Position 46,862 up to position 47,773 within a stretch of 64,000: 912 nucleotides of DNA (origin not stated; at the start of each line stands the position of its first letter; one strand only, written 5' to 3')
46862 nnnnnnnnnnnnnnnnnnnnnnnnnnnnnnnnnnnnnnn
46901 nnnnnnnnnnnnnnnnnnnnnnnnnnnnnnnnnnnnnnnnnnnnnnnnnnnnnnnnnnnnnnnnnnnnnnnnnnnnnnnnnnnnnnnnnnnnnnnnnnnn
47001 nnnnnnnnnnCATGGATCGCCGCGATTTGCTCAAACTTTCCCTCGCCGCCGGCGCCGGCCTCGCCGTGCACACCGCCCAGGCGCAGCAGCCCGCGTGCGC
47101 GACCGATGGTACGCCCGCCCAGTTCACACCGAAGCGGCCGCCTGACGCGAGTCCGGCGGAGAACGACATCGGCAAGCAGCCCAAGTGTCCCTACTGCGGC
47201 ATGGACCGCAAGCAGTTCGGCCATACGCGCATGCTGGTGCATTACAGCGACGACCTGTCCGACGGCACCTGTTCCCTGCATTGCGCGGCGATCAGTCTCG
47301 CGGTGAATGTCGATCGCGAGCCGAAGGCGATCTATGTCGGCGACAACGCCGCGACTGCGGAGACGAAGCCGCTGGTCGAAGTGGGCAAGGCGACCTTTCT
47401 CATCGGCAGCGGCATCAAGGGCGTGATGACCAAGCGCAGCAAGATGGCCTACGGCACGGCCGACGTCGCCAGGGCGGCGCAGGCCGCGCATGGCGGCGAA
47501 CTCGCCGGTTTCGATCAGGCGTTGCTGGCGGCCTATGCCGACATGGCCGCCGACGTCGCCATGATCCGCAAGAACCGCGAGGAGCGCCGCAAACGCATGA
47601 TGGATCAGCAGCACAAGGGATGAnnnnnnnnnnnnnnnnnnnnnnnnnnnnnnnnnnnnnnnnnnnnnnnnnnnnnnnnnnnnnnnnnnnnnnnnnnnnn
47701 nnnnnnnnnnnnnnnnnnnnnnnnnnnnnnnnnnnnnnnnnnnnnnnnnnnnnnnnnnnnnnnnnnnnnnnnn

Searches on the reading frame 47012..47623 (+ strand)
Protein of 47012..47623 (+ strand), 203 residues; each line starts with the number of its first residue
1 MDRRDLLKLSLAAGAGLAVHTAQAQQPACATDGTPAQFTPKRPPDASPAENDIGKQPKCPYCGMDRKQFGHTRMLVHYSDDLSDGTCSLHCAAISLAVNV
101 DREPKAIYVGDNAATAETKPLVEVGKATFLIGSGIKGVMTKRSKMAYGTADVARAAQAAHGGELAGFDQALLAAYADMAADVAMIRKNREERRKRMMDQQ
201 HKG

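Call 8: search_protein_families(library=pfam, proteins=[window:47012-47623:+], max_evalue=1)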
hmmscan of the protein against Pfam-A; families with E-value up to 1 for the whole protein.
window:47012-47623:+ (203 aa): 2 families
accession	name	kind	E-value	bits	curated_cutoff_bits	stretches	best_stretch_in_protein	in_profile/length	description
PF05573.18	NosL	-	3.5e-11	44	24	1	53-169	4-125/131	NosL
PF10518.14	TAT_signal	-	0.00011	22.4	22.7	1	1-19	2-20/21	TAT (twin-arginine translocation) pathway signal sequence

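Call 9: search_protein_families(library=ncbifam, proteins=[window:47012-47623:+], max_evalue=1)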
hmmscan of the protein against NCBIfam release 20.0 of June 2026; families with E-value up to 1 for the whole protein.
window:47012-47623:+ (203 aa): 3 families
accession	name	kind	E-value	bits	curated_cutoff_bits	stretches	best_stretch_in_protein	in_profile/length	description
TIGR01409.1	TAT_signal_seq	domain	0.0065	16.8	16.7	1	2-19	2-19/29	twin-arginine translocation signal domain-containing protein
NF050125.1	ChrA_rel_RiPP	equivalog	0.067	13.9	40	1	16-64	14-55/56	chryseobasin-related MNIO class RiPP peptide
NF001608.0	PRK00398.1-6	equivalog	0.17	11.8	84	1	51-63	16-28/46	DNA-directed RNA polymerase subunit P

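Call 13: search_solved_structures(query=window:47012-47620:+, max_evalue=10, show_alignments=3)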
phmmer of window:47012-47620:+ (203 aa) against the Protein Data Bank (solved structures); distinct sequences matched with E-value up to 10: 2.
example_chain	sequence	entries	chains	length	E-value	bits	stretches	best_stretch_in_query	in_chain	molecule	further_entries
3dr0_A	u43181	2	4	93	1.5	12.4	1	106-179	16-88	Cytochrome c6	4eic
4eid_A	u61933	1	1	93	1.9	12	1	106-179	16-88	Cytochrome c6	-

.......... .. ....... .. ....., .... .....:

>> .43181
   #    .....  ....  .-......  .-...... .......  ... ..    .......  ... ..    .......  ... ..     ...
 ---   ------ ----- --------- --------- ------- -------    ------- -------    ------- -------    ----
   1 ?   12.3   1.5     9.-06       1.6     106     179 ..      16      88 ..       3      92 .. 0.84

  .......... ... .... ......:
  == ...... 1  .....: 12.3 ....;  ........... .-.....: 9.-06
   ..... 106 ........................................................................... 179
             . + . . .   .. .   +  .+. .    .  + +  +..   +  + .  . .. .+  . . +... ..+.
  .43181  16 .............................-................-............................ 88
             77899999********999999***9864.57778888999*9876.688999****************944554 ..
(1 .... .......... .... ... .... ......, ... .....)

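Call 14: find_homologous_proteins(query=window:47012-47620:+, max_evalue=0.001)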
Query window:47012-47620:+ (203 aa): 1565 proteins with E <= 0.001 among 2758 candidates; the best 120 are listed.
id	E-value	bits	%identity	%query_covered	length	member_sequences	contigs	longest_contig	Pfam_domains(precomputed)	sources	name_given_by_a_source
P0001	1.4e-127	441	98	100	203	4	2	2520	PF05573.19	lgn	-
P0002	7.4e-109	380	86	100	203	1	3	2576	PF05573.19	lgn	-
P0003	3.2e-107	375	85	100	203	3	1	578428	PF05573.19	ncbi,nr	ncbi:MAG: nitrous oxide reductase accessory protein NosL [Sterolibacteriaceae bacterium MAG5]|nr:nit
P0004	7.9e-107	374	85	100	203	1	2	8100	PF05573.19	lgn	-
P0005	1.2e-106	373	85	100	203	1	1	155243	PF05573.19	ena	-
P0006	3.4e-105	368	83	100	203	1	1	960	PF05573.19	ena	-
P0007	4.0e-105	368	84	100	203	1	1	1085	PF05573.19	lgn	-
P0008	8.7e-105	367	83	100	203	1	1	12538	PF05573.19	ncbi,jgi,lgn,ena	-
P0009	1.2e-104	367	82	100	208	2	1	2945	PF05573.19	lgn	-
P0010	2.5e-99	349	78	100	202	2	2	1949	PF05573.19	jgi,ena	-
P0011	9.4e-97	341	77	100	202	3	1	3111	PF05573.19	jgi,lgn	jgi:nitrous oxide reductase accessory protein NosL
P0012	3.2e-96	339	77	100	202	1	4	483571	PF05573.19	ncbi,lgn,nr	ncbi:MAG: nitrous oxide reductase accessory protein NosL [Rhodocyclaceae bacterium]|nr:nitrous oxide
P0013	1.7e-95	337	76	100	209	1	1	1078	PF05573.19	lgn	-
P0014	6.2e-95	335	77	100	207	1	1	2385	PF05573.19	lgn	-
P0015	2.4e-93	330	75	99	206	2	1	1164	PF05573.19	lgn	-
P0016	2.8e-93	330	73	100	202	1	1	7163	PF05573.19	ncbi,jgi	-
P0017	3.2e-93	329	75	100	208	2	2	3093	PF05573.19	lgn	-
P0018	9.0e-93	328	74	100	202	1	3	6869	PF05573.19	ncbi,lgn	-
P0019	1.8e-91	324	73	99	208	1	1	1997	PF05573.19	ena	-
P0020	2.2e-91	323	73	100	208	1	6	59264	PF05573.19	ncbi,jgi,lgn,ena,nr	ncbi:MAG: nitrous oxide reductase accessory protein NosL [Gammaproteobacteria bacterium]|nr:twin-arg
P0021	2.3e-91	323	72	100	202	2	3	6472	PF05573.19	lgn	-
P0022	1.2e-90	321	73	99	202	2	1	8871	PF05573.19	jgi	-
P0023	1.5e-90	321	74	100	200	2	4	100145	PF05573.19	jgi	jgi:copper chaperone NosL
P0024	2.3e-90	320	72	100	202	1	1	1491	PF05573.19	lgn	-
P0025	2.4e-90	320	72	98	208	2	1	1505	PF05573.19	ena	-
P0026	3.1e-90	320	70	100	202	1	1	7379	PF05573.19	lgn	-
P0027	4.4e-90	319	77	85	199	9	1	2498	PF05573.19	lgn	-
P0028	5.0e-90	319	72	98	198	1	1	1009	PF05573.19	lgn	-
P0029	5.6e-90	319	71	100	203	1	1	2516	PF05573.19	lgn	-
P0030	7.0e-90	318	72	98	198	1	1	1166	PF05573.19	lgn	-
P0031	7.2e-90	318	72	91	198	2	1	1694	PF05573.19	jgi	jgi:nitrous oxide reductase accessory protein NosL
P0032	8.3e-90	318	72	100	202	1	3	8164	PF05573.19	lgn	-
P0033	1.1e-89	318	73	91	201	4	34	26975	PF05573.19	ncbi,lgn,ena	-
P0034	1.2e-89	318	72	99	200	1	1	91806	PF05573.19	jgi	jgi:nitrous oxide reductase accessory protein NosL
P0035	1.6e-89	317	76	85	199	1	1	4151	PF05573.19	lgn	-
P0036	1.7e-89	317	75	99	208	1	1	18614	PF05573.19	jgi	jgi:nitrous oxide reductase accessory protein NosL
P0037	2.3e-89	317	72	98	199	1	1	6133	PF05573.19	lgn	-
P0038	2.4e-89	317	76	85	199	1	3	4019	PF05573.19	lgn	-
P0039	2.5e-89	317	72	99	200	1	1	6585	PF05573.19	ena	-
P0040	3.8e-89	316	71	100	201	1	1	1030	PF05573.19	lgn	-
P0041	4.6e-89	316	72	99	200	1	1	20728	PF05573.19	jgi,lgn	jgi:nitrous oxide reductase accessory protein NosL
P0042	4.6e-89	316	75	99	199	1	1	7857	PF05573.19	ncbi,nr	ncbi:MAG: nitrous oxide reductase accessory protein NosL [Sulfuricella sp.]|nr:nitrous oxide reducta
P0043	5.5e-89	316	72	99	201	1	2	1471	PF05573.19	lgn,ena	-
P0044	5.9e-89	315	71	99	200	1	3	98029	PF05573.19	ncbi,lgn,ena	-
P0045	6.0e-89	315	73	100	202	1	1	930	PF05573.19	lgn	-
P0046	7.4e-89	315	71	100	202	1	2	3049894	PF05573.19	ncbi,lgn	-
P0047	8.5e-89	315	74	99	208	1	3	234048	PF05573.19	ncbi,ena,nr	ncbi:MAG: nitrous oxide reductase accessory protein NosL [Gammaproteobacteria bacterium]|nr:nitrous 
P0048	9.2e-89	315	71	100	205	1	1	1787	PF05573.19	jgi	-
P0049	9.5e-89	315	71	98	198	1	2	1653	PF05573.19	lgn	-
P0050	1.0e-88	315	74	100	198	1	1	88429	PF05573.19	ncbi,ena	-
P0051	1.7e-88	314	70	99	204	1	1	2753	PF05573.19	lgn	-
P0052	1.7e-88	314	71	100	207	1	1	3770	PF05573.19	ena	-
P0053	1.7e-88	314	73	99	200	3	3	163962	PF05573.19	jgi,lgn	jgi:nitrous oxide reductase accessory protein NosL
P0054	2.0e-88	314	74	90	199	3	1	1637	PF05573.19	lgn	-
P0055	2.4e-88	314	69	99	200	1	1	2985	PF05573.19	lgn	-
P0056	2.9e-88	313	73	99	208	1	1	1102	PF05573.19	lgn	-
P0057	3.3e-88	313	74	99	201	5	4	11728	PF05573.19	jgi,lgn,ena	jgi:nitrous oxide reductase accessory protein NosL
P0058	3.3e-88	313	73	98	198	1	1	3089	PF05573.19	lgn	-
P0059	4.0e-88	313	71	100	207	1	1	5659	PF05573.19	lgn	-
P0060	4.4e-88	313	71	100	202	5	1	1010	PF05573.19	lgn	-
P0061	5.4e-88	312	71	100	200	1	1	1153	PF05573.19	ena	-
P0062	5.6e-88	312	72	98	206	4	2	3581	PF05573.19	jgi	-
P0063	9.3e-88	312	72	99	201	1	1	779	PF05573.19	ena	-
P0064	1.1e-87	311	69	91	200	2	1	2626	PF05573.19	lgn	-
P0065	1.4e-87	311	74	100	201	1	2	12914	PF05573.19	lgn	-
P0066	1.5e-87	311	72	100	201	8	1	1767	PF05573.19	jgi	jgi:nitrous oxide reductase accessory protein NosL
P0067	1.6e-87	311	67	100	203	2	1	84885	PF05573.19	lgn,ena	-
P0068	1.6e-87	311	73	100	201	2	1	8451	PF05573.19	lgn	-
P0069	1.6e-87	311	71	100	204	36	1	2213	PF05573.19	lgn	-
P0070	1.8e-87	311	70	100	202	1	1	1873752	PF05573.19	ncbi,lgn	ncbi:hypothetical protein MASR1M60_05510 [Rhodocyclaceae bacterium]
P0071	2.0e-87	310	71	99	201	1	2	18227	PF05573.19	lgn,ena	-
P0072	2.1e-87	310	70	99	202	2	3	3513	PF05573.19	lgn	-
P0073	2.1e-87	310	71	100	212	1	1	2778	PF05573.19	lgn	-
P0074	2.3e-87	310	70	100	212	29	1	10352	PF05573.19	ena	-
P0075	2.5e-87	310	70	100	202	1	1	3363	PF05573.19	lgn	-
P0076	2.5e-87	310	72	98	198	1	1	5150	PF05573.19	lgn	-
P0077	2.5e-87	310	70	100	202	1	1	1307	PF05573.19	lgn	-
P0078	2.6e-87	310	73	98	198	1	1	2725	PF05573.19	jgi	jgi:copper chaperone NosL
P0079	2.8e-87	310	70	100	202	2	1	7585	PF05573.19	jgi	jgi:nitrous oxide reductase accessory protein NosL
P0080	2.9e-87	310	73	90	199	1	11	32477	PF05573.19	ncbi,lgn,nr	ncbi:MAG: nitrous oxide reductase accessory protein NosL [Gallionellaceae bacterium]|nr:nitrous oxid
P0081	3.0e-87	310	70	100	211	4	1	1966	PF05573.19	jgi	jgi:copper chaperone NosL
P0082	3.0e-87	310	72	91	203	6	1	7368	PF05573.19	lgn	-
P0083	3.1e-87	310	70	100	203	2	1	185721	PF05573.19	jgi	jgi:nitrous oxide reductase accessory protein NosL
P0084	3.4e-87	310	70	100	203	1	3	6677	PF05573.19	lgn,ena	-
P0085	3.7e-87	310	70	100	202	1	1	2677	PF05573.19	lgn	-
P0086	3.7e-87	310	70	100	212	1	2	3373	PF05573.19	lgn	-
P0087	4.5e-87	309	71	100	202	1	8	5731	PF05573.19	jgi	jgi:nitrous oxide reductase accessory protein NosL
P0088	4.6e-87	309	69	100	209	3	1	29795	PF05573.19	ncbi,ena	-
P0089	4.7e-87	309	70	99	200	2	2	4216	PF05573.19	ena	-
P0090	5.2e-87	309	72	100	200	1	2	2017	PF05573.19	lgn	-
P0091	5.4e-87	309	72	90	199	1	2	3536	PF05573.19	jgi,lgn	jgi:nitrous oxide reductase accessory protein NosL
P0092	5.9e-87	309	69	100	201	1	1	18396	PF05573.19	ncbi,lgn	-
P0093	6.0e-87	309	73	100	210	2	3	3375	PF05573.19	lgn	-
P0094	6.9e-87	309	72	100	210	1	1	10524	PF05573.19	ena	-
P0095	9.2e-87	308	68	100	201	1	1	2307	PF05573.19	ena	-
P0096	1.0e-86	308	74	99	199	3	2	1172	PF05573.19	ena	-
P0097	1.1e-86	308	71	99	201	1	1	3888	PF05573.19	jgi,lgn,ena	-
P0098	1.1e-86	308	71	99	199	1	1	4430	PF05573.19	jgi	jgi:copper chaperone NosL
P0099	1.1e-86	308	72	99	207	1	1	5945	PF05573.19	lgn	-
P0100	1.1e-86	308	71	99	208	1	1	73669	PF05573.19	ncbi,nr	ncbi:MAG: nitrous oxide reductase accessory protein NosL [Sulfurisoma sp.]|nr:nitrous oxide reductas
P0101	1.1e-86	308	72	98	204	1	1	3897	PF05573.19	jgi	jgi:copper chaperone NosL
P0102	1.1e-86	308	71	99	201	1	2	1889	PF05573.19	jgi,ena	-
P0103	1.2e-86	308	72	100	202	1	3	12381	PF05573.19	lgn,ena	-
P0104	1.3e-86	308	72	99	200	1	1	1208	PF05573.19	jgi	jgi:nitrous oxide reductase accessory protein NosL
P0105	1.6e-86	308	73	97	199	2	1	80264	PF05573.19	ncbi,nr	ncbi:MAG: nitrous oxide reductase accessory protein NosL [Nitrosomonadales bacterium]|nr:nitrous oxi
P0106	1.8e-86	307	70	100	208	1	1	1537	PF05573.19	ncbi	-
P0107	1.9e-86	307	69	100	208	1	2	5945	PF05573.19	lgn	-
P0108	2.0e-86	307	68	100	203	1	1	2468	PF05573.19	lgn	-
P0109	2.1e-86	307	71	99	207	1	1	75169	PF05573.19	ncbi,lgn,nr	ncbi:MAG: nitrous oxide reductase accessory protein NosL [Betaproteobacteria bacterium]|nr:nitrous o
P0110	2.1e-86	307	71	99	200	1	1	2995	PF05573.19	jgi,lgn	jgi:nitrous oxide reductase accessory protein NosL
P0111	2.4e-86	307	69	98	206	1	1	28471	PF05573.19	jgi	jgi:copper chaperone NosL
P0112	2.4e-86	307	72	98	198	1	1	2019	PF05573.19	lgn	-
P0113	2.4e-86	307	72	100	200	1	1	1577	PF05573.19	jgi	jgi:copper chaperone NosL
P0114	2.8e-86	307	67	100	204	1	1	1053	PF05573.19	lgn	-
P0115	3.2e-86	307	71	99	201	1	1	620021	PF05573.19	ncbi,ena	-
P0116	3.8e-86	306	69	100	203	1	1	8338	PF05573.19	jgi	jgi:nitrous oxide reductase accessory protein NosL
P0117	3.9e-86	306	70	99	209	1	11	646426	PF05573.19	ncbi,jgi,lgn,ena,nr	ncbi:MAG: nitrous oxide reductase accessory protein NosL [Rhodocyclaceae bacterium]|jgi:nitrous oxid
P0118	4.4e-86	306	73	90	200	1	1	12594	PF05573.19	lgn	-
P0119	4.4e-86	306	71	98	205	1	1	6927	PF05573.19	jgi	jgi:copper chaperone NosL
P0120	4.6e-86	306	71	100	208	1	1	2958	PF05573.19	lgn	-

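Call 16: find_encoding_contigs(protein=P0003, flank=8000, max_places=3)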
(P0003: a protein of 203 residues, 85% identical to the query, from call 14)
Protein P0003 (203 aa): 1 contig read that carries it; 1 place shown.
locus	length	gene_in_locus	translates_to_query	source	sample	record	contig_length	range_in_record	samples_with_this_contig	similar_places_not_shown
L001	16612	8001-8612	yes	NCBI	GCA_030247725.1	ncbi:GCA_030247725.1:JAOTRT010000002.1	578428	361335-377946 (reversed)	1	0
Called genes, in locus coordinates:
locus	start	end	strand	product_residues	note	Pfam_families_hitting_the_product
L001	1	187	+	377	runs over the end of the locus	PF02687:FtsX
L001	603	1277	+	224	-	PF00005:ABC_tran, PF13304:AAA_21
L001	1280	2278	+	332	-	-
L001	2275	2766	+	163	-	PF00578:AhpC-TSA, PF08534:Redoxin, PF00085:Thioredoxin (faint), PF13098:Thioredoxin_2, PF13905:Thioredoxin_8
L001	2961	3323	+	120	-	-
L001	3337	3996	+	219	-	-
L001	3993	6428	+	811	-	PF00403:HMA, PF00122:E1-E2_ATPase, PF00702:Hydrolase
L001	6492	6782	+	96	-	PF01909:NTP_transf_2, PF18765:Polbeta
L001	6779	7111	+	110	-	PF01934:HepT-like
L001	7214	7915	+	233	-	PF13386:DsbD_2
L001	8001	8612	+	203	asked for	PF05573:NosL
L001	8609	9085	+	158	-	PF05573:NosL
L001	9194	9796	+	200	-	PF00072:Response_reg, PF02954:HTH_8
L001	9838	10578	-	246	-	PF03781:FGE-sulfatase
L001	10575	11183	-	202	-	PF05573:NosL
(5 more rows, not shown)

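Call 34: find_related_loci(query=A2, collection=genome_contigs, flank=10000)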
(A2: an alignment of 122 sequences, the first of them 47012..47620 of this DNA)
Query A2 (203 aa) in genome_contigs; peptide patterns used: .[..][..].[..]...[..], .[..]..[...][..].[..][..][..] (x = any residue, [..] = any of these).
476 stretches matched a pattern; 463 encode a relative of the query (tblastn E <= 1e-3); the best 80 are kept; 80 distinct loci.
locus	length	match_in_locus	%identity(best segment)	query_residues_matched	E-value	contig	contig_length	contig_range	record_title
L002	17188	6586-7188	77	1-202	8e-98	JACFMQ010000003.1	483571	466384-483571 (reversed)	MAG: Rhodocyclaceae bacterium isolate BROCD002 NODE_9_length_483571_cov_375.665864, whole genome shotgun sequence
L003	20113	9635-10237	73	1-201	4e-97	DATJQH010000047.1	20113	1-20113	MAG TPA_asm: Rhodocyclaceae bacterium isolate SMAG_U14935 k141_380700, whole genome shotgun sequence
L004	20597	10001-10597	74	1-200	1e-96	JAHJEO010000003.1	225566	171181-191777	MAG: Gammaproteobacteria bacterium isolate Modern_marine_glass_biofilm.mb.13 Modern_marine_glas.mb.13_k141_106036, whole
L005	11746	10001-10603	72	1-203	6e-96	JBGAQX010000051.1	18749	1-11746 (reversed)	MAG: Rhodocyclaceae bacterium isolate MAG_AAO_AS.49 AAOAS-49_scaffold_4626, whole genome shotgun sequence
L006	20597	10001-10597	71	1-199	7e-96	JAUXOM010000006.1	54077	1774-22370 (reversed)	MAG: Rhodocyclaceae bacterium isolate C10_concoct.bin.23 C10_k141_5526, whole genome shotgun sequence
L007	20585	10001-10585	73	1-197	6e-94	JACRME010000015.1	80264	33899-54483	MAG: Nitrosomonadales bacterium isolate NC_groundwater_1899_Pr3_S2p5_59_14 SR2-18-S2p5_coassembly_scaffold_31519, whole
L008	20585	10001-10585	72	1-197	1e-92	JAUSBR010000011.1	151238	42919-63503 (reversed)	MAG: Sideroxyarcus sp. isolate E6_metabat.bin.91_sub E6_k141_398923, whole genome shotgun sequence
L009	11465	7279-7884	68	1-202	2e-92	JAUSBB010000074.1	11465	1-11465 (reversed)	MAG: Rhodocyclaceae bacterium isolate E6_metabat.bin.36 E6_k141_229304, whole genome shotgun sequence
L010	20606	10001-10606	72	1-202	1e-92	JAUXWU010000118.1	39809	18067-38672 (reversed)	MAG: Rhodocyclaceae bacterium isolate C15_metabat.bin.33_sub C15_k141_444171, whole genome shotgun sequence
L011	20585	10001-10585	72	1-197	3e-92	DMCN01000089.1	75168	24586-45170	MAG TPA_asm: Gallionellaceae bacterium isolate UBA12482 contig_7396, whole genome shotgun sequence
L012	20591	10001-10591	71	1-199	8e-92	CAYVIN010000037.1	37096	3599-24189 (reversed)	MAG TPA_asm: uncultured Sulfuricella sp. isolate SRP302447_co3_331 genome assembly, contig: NODE_3004_length_37096_cov_1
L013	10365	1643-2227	72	1-197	2e-91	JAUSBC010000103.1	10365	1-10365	MAG: Sideroxyarcus sp. isolate E6_metabat.bin.37_sub E6_k141_122360, whole genome shotgun sequence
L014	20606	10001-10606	71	1-203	2e-91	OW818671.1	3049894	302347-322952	metagenome genome assembly, chromosome: 1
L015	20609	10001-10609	66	1-203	2e-91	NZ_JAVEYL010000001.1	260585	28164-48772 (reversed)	MAG: Thauera sp. isolate BF4_29 NODE_60_length_260585_cov_7.800455_Biofilm4, whole genome shotgun sequence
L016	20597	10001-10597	72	1-200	6e-91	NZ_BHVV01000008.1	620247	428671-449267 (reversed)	Sulfurisoma sediminicola strain BSN1 BSN1_8, whole genome shotgun sequence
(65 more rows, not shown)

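Call 38: find_encoding_contigs(protein=P0046, flank=10000, max_places=2)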
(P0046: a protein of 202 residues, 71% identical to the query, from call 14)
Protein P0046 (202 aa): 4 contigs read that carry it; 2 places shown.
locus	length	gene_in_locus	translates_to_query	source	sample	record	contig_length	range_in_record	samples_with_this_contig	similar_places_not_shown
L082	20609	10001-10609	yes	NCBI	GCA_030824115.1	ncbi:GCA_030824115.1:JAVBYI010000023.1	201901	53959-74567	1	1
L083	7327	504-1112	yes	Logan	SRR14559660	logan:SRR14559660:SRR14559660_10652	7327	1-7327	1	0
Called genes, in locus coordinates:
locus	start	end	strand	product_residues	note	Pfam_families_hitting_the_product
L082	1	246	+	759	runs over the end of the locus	PF07715:Plug, PF00593:TonB_dep_Rec_b-barrel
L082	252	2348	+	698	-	PF07715:Plug, PF00593:TonB_dep_Rec_b-barrel, PF14905:OMP_b-brl_3 (weak)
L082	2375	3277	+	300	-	-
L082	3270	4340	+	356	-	PF12801:Fer4_5, PF00037:Fer4 (faint), PF13187:Fer4_9 (weak)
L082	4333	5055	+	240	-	PF13386:DsbD_2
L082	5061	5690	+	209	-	PF03544:TonB_C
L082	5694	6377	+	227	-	PF01618:MotA_ExbB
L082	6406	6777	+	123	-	PF02472:ExbD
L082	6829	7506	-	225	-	PF00027:cNMP_binding, PF13545:HTH_Crp_2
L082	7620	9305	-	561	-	PF00682:HMGL-like, PF22615:IPMS_D2, PF08502:LeuA_dimer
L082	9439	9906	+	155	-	PF12840:HTH_20 (weak), PF13404:HTH_AsnC-type, PF13412:HTH_24, PF01047:MarR (faint), PF08279:HTH_11 (faint), PF01037:AsnC_trans_reg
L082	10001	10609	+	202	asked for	PF05573:NosL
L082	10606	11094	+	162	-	PF05573:NosL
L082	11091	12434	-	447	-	PF00512:HisKA, PF02518:HATPase_c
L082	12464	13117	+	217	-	PF00072:Response_reg, PF00196:GerE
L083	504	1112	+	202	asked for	PF05573:NosL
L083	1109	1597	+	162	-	PF05573:NosL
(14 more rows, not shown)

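Call 39: predict_structure(alignment_id=A2)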
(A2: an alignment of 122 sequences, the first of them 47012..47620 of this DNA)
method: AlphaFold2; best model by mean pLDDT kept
length: 203 residues; sequences in the alignment: 122
mean_pLDDT: 88.0   pTM: 0.77
mean pLDDT of the five models: 88.0, 87.4, 86.9, 86.0, 85.3
residues with pLDDT >= 90: 151; 70-90: 21; 50-70: 17; < 50: 14
segments of 3 or more residues with pLDDT < 50: 14-26
pLDDT, mean of each block of 10 residues (from residue 1): 63 47 49 76 93 95 94 96 96 95 97 93 98 93 96 98 98 97 96 94 72
secondary structure, 60 per line:
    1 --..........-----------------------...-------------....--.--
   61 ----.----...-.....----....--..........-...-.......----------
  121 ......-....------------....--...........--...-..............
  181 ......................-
elements in order: H3-12 H52-55 E74-78 E83-86 H89-98 E104-110 E121-123 E128-131 E144-147 H150-160 E163-165 H167-202

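Call 42: fold_search(model_id=the predicted structure, library=pdb)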
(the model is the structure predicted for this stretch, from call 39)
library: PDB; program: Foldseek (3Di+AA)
matches with E <= 10: 48; with E <= 0.001: 5
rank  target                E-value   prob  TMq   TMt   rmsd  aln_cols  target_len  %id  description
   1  7osg_H                1.5e-05  1.00  0.47  0.64   2.9       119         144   22  ABC Transporter complex NosDFYL, consensus refinement (released 2022-06-22)
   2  7osj_H                2.2e-05  1.00  0.46  0.60   5.7       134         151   21  ABC Transporter complex NosDFYL, membrane anchor (released 2022-06-22)
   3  7znq_L                3.0e-05  1.00  0.47  0.63   3.2       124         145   25  ABC transporter complex NosDFYL in GDN (released 2022-08-03)
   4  7og7                  3.2e-05  1.00  0.47  0.69   2.8       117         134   23  Crystal structure of the copper chaperone NosL from Shewanella denitrificans (released 2021-07-07)
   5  7osf_H                4.6e-05  1.00  0.47  0.64   2.9       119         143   22  ABC Transporter complex NosDFYL, R-domain 1 (released 2022-06-22)
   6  2hpu_MODEL_1_A        5.1e-02  0.94  0.30  0.43   5.7       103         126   20  Solution NMR structure of the apo-NosL protein from Achromobacter cycloclastes (released 2006-10-24)
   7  6r4t_A                7.0e-01  0.09  0.16  0.09  10.7        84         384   13  Crystal structure of the Pri1 subunit of human primase bound to vidarabine triphosphate (released 2019-09-11)
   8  4bpx_C                7.4e-01  0.06  0.14  0.09  11.5       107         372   15  Crystal structure of human primase in complex with the primase- binding motif of DNA polymerase alpha (released 2013-09-25)
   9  6r5d_A                8.3e-01  0.08  0.16  0.09  10.5        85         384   16  Crystal structure of the Pri1 subunit of human primase bound to dATP (released 2019-09-11)
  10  4bpx_A                8.8e-01  0.06  0.14  0.09  10.9        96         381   12  Crystal structure of human primase in complex with the primase- binding motif of DNA polymerase alpha (released 2013-09-25)
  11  6r5e_A                9.4e-01  0.08  0.16  0.09  10.5        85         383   16  Crystal structure of the Pri1 subunit of human primase bound to 2F-ATP (released 2019-09-11)
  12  8g9f_D                9.4e-01  0.04  0.13  0.08  13.4       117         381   11  Complete auto-inhibitory complex of Xenopus laevis DNA polymerase alpha-primase (released 2023-04-12)
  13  6r4s_A                1.1e+00  0.06  0.14  0.09  10.6        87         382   15  Crystal structure of the Pri1 subunit of human primase bound to ATP (released 2019-09-11)
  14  4lil                  1.3e+00  0.08  0.16  0.10   8.1        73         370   14  Crystal structure of the catalytic subunit of human primase bound to UTP and Mn (released 2013-12-11)
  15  6r5e_E                1.3e+00  0.06  0.15  0.09   9.9        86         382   13  Crystal structure of the Pri1 subunit of human primase bound to 2F-ATP (released 2019-09-11)
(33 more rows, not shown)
